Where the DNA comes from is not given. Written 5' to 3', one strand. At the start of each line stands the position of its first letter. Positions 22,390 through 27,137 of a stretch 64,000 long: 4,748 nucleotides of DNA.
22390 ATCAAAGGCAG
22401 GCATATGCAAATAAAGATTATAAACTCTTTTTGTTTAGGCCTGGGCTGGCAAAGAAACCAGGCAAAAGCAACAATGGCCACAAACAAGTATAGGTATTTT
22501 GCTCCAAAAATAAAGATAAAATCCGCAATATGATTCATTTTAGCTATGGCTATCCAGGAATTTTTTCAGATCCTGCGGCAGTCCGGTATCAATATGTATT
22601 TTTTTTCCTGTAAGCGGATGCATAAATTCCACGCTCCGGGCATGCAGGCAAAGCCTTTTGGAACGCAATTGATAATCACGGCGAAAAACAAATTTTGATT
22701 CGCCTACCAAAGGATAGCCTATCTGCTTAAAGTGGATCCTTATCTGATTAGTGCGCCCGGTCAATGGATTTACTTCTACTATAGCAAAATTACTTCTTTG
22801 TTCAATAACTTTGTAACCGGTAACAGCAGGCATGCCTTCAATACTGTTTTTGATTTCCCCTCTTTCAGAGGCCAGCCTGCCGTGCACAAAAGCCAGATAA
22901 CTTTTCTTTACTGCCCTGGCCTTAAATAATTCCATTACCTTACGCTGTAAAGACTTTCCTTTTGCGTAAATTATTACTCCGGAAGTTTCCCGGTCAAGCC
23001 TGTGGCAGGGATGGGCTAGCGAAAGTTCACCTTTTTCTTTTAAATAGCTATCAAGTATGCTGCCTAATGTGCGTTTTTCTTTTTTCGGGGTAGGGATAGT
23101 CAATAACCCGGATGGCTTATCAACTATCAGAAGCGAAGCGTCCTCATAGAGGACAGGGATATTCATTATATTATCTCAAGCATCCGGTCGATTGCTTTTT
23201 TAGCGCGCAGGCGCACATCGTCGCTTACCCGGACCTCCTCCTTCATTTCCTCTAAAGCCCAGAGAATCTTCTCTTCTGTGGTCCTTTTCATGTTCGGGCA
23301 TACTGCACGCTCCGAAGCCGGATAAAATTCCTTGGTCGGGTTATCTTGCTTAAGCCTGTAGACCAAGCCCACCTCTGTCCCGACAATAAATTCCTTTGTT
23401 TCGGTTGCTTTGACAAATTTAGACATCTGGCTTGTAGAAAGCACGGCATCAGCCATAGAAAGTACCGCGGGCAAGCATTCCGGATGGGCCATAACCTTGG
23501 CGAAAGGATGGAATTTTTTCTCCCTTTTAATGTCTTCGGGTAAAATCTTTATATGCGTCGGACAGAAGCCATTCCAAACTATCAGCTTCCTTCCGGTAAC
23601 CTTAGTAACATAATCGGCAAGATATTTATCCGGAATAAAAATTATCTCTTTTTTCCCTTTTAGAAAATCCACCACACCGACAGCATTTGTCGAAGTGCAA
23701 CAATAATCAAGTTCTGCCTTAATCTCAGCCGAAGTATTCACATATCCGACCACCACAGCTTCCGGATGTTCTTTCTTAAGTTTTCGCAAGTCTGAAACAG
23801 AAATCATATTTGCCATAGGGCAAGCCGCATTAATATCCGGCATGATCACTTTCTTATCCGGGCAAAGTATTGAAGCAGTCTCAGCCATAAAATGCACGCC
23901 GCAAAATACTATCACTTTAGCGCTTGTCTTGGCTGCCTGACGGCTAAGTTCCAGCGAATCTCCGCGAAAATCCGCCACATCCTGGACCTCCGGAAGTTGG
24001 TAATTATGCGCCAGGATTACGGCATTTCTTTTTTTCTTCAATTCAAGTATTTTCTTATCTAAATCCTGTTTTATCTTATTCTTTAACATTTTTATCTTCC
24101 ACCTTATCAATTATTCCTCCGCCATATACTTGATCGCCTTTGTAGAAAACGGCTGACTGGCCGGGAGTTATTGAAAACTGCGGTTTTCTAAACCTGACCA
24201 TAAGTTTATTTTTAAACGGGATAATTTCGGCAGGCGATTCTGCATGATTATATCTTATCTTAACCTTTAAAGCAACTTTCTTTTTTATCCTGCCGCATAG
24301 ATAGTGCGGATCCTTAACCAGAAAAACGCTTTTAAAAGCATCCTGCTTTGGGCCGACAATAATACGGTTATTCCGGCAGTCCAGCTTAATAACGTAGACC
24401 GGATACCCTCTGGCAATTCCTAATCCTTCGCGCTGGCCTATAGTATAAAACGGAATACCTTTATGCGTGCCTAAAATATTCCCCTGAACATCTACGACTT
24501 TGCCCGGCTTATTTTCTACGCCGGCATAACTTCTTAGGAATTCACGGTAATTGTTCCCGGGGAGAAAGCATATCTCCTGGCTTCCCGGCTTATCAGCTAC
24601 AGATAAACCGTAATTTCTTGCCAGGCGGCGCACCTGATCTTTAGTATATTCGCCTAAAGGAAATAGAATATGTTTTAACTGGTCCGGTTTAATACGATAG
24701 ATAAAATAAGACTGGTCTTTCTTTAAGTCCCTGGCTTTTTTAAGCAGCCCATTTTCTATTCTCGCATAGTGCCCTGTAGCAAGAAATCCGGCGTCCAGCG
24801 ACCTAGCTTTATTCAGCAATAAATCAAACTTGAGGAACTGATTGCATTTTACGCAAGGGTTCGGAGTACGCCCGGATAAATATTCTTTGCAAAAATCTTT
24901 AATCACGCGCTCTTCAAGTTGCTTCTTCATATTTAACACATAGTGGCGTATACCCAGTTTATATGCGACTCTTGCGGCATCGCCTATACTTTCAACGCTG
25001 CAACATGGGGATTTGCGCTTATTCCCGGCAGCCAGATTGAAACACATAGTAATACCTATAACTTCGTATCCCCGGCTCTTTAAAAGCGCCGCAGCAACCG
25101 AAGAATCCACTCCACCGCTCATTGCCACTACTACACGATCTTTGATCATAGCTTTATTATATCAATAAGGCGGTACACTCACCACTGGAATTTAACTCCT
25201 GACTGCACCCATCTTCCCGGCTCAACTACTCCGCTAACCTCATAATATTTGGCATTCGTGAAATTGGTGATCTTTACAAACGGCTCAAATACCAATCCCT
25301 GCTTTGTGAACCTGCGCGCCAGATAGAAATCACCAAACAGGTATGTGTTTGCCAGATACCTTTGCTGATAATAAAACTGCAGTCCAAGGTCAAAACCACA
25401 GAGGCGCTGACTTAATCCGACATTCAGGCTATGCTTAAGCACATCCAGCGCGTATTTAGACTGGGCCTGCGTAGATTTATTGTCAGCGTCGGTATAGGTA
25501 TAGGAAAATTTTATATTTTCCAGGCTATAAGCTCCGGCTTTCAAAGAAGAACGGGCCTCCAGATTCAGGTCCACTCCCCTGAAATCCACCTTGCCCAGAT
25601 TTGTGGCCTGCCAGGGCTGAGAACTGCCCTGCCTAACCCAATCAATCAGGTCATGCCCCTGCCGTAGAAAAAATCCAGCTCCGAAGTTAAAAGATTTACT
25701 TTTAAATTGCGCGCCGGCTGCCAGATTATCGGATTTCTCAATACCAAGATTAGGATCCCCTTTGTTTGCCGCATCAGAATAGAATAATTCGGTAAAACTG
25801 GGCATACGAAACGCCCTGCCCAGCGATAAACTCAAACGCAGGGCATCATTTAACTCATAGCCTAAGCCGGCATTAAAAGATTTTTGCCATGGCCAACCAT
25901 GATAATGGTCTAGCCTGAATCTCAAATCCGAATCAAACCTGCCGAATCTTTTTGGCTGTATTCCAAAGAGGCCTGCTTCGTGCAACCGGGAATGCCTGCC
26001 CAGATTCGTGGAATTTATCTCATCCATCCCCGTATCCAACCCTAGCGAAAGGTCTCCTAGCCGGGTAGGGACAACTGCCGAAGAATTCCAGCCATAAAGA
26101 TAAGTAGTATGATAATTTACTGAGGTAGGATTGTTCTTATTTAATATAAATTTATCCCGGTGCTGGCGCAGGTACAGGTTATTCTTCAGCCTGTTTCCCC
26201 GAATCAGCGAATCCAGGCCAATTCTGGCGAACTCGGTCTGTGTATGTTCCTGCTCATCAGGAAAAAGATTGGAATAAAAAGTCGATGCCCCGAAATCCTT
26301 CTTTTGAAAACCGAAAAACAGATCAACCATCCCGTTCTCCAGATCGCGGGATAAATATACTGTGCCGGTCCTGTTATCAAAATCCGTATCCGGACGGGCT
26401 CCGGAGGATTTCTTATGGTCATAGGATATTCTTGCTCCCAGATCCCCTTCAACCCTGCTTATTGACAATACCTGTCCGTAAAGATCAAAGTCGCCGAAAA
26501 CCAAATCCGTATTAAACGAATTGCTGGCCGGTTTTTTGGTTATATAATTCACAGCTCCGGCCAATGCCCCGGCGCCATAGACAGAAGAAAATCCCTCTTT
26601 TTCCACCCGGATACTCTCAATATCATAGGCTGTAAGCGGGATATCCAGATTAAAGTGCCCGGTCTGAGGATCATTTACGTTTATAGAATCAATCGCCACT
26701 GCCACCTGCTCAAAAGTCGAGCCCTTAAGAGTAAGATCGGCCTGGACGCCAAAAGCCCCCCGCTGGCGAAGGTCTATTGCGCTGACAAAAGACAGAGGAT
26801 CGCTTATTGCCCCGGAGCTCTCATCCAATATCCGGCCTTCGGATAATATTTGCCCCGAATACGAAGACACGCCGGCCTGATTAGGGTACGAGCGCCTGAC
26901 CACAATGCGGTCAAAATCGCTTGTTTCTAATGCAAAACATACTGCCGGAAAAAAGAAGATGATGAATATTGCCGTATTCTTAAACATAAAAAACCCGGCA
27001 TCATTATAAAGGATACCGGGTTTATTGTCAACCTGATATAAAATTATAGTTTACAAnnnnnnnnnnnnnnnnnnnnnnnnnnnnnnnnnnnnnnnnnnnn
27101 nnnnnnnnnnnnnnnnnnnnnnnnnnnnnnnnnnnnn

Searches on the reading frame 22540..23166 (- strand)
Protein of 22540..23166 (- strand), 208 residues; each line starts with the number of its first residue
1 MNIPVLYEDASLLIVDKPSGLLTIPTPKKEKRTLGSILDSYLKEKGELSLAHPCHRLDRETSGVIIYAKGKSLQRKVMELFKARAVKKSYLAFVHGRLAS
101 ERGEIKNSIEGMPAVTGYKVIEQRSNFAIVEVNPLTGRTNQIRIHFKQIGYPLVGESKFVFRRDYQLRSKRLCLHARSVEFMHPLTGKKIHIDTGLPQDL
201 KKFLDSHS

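Call 61: search_protein_families(library=pfam, proteins=[window:22540-23166:-], max_evalue=0.0001)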
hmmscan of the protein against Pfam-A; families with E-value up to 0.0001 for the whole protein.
window:22540-23166:- (208 aa): 1 family
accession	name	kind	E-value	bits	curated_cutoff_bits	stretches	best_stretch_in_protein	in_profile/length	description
PF00849.27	PseudoU_synth_2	-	2.8e-28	99.5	26.8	1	12-148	2-152/152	RNA pseudouridylate synthase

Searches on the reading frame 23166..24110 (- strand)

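Call 61: search_protein_families(library=pfam, proteins=[window:23166-24110:-], max_evalue=0.0001)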
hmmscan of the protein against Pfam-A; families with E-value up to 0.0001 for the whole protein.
window:23166-24110:- (314 aa): 1 family
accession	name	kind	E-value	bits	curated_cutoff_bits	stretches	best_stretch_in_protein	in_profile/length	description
PF02445.21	NadA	-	4.9e-123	410.4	27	1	20-312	2-295/295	Quinolinate synthetase A protein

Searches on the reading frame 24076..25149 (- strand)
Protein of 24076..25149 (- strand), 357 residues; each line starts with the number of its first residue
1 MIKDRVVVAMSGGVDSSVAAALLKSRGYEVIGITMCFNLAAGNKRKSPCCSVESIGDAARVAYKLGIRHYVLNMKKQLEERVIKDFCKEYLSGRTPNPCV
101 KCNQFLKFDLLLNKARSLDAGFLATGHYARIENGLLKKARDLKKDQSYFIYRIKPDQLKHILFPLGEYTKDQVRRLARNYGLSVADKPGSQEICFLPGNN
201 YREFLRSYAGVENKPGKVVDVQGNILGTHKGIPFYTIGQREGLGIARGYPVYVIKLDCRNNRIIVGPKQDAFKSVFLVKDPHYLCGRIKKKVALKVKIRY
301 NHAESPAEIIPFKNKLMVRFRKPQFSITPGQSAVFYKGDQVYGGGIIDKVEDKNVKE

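Call 61: search_protein_families(library=pfam, proteins=[window:24076-25149:-], max_evalue=0.0001)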
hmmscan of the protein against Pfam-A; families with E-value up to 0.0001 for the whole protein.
window:24076-25149:- (357 aa): 5 families
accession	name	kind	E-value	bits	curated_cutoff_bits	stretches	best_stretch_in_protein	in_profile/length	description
PF03054.22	tRNA_Me_trans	-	2e-70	237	20.6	1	5-197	2-201/202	tRNA methyl transferase HUP domain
PF20259.3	tRNA_Me_trans_M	-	3.5e-20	71.8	27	1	203-266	2-65/66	tRNA methyl transferase PRC-barrel domain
PF20258.4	tRNA_Me_trans_C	-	2e-18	66.9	20.6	1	276-347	4-77/77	Aminomethyltransferase beta-barrel domain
PF06508.19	QueC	-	9.5e-06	25.7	22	0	6-77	2-65/210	Queuosine biosynthesis protein QueC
PF02568.20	ThiI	-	6e-05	23.2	20.5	0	3-47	3-47/197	Thiamine biosynthesis protein (ThiI)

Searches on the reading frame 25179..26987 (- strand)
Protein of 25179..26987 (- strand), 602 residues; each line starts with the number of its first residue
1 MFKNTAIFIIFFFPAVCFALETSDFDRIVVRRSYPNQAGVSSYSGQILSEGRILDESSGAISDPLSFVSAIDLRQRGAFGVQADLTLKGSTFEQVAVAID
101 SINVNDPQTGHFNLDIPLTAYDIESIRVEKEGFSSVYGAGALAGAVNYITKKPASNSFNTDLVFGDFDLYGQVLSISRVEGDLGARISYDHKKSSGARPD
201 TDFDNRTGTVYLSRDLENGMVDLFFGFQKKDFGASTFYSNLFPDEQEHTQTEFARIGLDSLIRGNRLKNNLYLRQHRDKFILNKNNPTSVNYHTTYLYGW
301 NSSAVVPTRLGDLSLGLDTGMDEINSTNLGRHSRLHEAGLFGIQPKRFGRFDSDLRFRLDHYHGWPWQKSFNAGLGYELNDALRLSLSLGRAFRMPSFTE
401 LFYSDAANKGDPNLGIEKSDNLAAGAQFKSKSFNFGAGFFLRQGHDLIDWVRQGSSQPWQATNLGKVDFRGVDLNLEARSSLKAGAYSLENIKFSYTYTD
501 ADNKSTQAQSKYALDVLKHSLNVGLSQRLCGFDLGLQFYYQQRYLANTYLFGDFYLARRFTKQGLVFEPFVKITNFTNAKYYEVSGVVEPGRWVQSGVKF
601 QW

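Call 61: search_protein_families(library=pfam, proteins=[window:25179-26987:-], max_evalue=0.0001)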
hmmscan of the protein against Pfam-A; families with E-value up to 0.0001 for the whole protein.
window:25179-26987:- (602 aa): 2 families
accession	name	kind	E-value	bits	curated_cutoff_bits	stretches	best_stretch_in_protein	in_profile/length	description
PF00593.30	TonB_dep_Rec_b-barrel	-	4.1e-26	93.3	27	1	172-548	38-403/436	TonB dependent receptor-like, beta-barrel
PF07715.20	Plug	-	1.2e-07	32.6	23.9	1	46-145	10-107/107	TonB-dependent Receptor Plug Domain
